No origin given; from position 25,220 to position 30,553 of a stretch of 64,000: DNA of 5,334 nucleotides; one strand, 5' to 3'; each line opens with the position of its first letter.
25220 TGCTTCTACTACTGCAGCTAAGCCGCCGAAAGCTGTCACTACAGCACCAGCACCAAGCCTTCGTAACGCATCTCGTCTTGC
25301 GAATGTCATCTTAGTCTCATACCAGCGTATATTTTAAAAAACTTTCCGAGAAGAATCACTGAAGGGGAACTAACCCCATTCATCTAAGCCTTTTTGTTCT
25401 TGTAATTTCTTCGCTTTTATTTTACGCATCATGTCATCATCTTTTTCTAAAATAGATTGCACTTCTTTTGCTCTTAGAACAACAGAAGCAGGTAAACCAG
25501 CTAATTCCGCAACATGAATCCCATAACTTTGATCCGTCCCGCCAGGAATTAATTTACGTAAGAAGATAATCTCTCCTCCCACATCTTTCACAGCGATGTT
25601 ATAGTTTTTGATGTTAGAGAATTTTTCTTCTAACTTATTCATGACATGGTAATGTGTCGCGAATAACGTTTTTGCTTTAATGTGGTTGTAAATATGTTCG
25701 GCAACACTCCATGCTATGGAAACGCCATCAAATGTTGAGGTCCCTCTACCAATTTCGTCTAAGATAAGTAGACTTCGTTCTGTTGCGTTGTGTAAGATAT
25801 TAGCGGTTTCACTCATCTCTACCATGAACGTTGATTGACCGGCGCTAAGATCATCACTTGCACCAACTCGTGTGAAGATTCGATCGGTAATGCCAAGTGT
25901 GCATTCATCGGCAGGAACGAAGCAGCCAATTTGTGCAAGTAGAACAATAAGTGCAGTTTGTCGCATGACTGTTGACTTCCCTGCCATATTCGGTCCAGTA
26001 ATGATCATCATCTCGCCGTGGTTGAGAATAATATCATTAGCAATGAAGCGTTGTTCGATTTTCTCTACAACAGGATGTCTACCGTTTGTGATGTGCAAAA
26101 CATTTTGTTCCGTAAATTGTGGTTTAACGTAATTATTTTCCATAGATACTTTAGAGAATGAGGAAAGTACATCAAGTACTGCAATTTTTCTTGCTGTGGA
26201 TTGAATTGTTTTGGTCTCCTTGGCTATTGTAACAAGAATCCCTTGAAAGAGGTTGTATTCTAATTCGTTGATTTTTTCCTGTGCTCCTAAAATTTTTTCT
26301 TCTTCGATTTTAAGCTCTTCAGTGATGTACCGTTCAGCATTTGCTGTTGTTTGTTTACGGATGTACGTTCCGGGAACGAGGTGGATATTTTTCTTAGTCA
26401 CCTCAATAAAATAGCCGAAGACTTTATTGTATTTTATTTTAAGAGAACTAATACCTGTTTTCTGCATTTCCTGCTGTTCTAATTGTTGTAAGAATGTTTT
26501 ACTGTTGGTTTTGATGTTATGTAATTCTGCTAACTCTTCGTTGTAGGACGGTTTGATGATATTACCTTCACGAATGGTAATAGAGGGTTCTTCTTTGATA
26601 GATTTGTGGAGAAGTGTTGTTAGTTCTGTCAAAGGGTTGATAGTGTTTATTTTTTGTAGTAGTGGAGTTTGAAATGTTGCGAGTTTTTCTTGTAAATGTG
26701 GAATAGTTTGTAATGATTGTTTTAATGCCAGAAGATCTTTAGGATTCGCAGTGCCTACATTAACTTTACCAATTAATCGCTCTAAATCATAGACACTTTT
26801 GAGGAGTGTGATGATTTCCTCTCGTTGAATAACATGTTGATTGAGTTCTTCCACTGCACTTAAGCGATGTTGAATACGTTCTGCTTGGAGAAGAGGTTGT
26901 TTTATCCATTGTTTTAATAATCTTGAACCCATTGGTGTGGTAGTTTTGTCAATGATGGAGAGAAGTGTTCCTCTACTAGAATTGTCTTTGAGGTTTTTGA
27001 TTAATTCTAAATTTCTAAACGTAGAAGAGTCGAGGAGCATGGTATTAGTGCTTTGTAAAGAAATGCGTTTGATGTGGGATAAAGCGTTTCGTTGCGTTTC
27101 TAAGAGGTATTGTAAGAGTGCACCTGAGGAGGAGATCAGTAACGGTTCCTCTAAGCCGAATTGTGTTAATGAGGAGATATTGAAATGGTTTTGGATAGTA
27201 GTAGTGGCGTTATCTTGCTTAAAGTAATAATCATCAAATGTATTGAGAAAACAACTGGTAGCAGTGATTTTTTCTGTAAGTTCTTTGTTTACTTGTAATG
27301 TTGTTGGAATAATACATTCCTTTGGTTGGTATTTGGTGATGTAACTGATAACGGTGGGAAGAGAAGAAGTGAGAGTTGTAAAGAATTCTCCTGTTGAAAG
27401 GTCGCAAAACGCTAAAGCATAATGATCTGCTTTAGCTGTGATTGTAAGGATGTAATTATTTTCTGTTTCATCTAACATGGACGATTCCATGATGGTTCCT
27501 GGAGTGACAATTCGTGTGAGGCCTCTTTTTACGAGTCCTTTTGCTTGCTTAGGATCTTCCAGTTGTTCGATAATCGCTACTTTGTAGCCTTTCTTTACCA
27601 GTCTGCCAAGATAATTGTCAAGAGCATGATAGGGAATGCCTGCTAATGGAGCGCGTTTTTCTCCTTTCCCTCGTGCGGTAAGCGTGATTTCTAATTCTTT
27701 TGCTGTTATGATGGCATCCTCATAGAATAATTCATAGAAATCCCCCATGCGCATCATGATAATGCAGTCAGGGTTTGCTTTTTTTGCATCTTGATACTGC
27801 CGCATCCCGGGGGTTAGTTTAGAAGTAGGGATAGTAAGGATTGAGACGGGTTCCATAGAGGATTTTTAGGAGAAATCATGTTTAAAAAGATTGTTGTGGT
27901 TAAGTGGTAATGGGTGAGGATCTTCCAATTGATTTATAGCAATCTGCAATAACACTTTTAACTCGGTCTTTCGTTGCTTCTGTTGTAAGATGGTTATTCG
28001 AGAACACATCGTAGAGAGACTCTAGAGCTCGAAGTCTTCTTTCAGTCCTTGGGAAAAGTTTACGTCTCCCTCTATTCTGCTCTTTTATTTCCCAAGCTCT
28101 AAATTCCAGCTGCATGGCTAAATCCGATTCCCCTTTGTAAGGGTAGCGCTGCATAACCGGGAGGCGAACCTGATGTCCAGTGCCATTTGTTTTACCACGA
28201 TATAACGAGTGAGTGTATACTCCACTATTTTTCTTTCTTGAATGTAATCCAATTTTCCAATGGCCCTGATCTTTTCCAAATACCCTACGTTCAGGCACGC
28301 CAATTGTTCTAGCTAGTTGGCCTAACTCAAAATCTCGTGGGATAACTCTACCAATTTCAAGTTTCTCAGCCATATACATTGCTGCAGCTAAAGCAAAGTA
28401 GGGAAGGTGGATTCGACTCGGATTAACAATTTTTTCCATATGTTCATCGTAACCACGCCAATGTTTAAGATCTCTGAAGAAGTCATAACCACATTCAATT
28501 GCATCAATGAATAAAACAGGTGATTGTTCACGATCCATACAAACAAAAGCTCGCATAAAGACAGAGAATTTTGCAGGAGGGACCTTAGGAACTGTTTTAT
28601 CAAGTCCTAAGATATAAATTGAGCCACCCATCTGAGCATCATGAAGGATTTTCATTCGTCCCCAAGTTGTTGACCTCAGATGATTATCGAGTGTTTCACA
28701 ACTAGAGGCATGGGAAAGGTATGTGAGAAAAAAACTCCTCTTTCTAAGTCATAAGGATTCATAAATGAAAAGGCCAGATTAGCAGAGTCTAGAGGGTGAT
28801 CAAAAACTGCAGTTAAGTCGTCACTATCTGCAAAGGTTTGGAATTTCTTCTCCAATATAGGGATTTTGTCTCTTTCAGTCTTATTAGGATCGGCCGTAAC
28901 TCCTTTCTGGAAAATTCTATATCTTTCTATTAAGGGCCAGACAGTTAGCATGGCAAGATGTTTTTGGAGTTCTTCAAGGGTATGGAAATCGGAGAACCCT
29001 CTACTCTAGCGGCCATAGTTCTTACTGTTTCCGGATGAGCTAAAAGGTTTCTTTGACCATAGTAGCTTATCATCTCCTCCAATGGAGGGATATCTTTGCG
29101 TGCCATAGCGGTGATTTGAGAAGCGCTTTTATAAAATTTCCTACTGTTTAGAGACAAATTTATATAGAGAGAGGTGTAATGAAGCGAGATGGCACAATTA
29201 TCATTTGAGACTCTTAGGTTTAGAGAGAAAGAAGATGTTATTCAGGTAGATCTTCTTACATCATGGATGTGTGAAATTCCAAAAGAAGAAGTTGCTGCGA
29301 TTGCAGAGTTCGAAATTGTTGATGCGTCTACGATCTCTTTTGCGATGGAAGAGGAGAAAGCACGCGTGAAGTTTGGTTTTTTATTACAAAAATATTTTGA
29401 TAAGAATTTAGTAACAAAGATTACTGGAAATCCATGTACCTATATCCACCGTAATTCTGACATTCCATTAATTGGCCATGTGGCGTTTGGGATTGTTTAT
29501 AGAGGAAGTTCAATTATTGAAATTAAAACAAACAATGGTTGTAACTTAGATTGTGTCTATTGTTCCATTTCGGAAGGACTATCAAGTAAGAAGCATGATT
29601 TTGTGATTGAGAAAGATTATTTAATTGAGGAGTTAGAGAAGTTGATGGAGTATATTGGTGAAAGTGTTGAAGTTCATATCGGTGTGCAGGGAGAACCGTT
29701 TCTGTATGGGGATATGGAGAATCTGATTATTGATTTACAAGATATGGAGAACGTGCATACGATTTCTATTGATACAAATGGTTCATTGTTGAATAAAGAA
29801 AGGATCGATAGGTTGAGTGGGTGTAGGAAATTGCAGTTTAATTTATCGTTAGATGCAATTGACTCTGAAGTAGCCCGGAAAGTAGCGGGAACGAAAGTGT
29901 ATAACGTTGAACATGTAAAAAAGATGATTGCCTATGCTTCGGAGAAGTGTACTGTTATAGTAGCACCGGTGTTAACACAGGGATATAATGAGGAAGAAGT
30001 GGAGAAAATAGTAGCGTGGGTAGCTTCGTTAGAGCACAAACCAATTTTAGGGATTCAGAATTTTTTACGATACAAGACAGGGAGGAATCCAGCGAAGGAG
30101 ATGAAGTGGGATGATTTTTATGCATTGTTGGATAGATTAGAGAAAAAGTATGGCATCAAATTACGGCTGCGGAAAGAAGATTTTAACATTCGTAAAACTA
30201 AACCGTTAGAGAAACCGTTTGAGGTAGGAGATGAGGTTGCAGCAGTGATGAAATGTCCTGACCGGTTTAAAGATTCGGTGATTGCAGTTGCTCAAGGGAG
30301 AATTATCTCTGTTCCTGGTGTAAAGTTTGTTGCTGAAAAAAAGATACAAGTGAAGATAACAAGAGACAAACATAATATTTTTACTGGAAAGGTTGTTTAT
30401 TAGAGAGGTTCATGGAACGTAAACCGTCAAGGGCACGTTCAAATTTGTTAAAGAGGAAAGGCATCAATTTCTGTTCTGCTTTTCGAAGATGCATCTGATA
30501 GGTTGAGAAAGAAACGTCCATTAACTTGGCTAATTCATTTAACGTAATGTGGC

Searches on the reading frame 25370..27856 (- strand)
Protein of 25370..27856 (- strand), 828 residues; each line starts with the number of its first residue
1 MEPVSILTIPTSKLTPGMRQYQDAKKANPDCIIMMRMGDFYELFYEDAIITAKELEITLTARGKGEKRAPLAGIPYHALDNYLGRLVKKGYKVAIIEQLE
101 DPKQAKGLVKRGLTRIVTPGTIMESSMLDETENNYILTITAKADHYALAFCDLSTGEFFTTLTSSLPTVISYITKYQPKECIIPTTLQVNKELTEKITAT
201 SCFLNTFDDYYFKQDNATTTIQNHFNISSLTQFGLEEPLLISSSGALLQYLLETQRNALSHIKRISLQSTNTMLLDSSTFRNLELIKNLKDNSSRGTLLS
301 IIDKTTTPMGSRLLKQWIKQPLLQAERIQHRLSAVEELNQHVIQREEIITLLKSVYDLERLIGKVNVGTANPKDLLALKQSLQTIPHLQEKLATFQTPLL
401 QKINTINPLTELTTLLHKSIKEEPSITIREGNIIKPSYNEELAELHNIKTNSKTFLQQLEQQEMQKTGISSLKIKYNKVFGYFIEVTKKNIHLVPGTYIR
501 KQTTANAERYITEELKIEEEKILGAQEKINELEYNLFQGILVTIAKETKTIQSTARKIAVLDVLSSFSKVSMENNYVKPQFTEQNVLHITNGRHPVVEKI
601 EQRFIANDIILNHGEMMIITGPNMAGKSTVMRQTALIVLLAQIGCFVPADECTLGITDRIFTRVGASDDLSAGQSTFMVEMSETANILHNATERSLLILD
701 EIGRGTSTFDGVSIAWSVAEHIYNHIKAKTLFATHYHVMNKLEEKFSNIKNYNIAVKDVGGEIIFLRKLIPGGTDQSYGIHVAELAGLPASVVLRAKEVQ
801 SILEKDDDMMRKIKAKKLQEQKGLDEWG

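Call 48: search_protein_families(library=pfam, proteins=[window:25370-27856:-], max_evalue=0.0001)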
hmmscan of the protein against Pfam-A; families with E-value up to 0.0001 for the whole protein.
window:25370-27856:- (828 aa): 5 families
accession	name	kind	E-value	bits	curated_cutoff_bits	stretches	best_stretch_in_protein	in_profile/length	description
PF00488.27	MutS_V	-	2.1e-84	282.7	30.2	1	617-803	1-187/188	MutS domain V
PF05192.23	MutS_III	-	5.8e-53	180.6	34.1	1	278-568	1-194/194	MutS domain III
PF01624.25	MutS_I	-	9.7e-43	145.4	20.6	1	15-125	1-112/113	MutS domain I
PF05190.23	MutS_IV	-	2.6e-27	95.4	22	1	438-527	2-91/92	MutS family domain IV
PF05188.22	MutS_II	-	1.8e-26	93.6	25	1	134-263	1-133/133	MutS domain II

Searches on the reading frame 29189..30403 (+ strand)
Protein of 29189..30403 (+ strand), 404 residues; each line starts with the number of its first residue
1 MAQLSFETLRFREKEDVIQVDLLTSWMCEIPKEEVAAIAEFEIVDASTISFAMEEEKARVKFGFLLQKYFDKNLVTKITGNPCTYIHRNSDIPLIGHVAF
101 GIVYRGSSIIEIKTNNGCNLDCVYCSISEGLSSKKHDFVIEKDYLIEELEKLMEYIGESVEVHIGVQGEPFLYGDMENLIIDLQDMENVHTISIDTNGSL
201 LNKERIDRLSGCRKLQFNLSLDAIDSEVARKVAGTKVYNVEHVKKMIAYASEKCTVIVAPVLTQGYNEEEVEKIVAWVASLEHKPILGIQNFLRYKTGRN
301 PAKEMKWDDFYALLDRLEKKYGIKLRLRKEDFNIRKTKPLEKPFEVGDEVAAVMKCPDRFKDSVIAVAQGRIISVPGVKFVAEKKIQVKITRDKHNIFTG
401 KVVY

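Call 48: search_protein_families(library=pfam, proteins=[window:29189-30403:+], max_evalue=0.0001)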
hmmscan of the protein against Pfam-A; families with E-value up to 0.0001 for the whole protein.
window:29189-30403:+ (404 aa): 1 family
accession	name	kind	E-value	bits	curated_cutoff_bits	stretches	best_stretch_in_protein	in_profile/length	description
PF04055.27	Radical_SAM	-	2.3e-24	86.9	29.5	1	113-277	2-165/166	Radical SAM superfamily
